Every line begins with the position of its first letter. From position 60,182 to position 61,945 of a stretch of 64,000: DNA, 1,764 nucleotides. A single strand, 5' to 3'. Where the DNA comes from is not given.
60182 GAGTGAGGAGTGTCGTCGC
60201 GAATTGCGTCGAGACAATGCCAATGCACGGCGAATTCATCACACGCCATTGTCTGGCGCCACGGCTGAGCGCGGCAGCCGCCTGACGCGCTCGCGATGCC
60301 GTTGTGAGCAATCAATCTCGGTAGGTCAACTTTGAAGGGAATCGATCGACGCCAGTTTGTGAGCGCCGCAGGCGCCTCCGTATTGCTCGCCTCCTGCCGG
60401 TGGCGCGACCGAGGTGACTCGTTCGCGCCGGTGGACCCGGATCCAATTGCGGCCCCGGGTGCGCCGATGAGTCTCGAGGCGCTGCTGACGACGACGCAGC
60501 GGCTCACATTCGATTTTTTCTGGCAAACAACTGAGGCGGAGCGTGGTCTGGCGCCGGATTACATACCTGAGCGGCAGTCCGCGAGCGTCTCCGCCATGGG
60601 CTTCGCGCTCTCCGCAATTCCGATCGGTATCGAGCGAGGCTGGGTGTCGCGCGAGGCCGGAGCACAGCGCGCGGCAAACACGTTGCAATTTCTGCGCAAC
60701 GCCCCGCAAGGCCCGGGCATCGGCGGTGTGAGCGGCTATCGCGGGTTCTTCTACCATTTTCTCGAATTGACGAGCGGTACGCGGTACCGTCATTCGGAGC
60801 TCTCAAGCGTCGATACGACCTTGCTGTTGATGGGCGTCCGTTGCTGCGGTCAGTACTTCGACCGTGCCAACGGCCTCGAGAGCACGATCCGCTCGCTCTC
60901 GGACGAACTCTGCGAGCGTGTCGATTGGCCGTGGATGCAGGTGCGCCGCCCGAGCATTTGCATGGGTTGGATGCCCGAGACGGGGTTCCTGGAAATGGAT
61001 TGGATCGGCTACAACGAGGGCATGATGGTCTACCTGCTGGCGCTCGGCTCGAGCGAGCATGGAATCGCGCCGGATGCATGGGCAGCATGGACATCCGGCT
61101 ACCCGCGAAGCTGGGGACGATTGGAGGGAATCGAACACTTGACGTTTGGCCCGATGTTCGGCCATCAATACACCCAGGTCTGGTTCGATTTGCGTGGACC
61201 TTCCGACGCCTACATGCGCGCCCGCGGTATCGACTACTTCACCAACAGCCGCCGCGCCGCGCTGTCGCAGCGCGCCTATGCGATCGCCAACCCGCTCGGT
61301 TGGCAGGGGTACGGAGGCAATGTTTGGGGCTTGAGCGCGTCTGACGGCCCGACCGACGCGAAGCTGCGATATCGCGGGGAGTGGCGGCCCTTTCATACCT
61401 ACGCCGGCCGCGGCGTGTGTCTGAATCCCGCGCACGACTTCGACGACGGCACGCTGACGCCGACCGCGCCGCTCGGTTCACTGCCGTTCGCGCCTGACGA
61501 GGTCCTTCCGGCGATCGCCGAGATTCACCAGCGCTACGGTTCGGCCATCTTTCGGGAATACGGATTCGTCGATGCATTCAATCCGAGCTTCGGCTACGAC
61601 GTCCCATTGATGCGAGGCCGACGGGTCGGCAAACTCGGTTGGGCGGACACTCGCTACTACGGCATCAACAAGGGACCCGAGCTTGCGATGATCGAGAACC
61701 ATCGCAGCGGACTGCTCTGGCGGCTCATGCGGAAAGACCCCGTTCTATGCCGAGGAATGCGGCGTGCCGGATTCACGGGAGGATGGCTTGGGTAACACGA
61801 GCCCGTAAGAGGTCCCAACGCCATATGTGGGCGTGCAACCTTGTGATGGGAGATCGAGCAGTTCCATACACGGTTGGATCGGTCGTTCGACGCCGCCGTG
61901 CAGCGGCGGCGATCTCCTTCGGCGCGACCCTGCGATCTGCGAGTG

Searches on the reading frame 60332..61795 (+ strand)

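Call 36: search_protein_families(library=pfam, proteins=[window:60332-61795:+], max_evalue=0.001)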
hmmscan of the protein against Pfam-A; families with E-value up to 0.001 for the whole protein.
window:60332-61795:+ (487 aa): 1 family
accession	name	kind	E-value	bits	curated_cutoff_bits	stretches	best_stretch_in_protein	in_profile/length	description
PF10091.15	Glycoamylase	-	5.3e-74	248.9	27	1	223-469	3-220/221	Putative glucoamylase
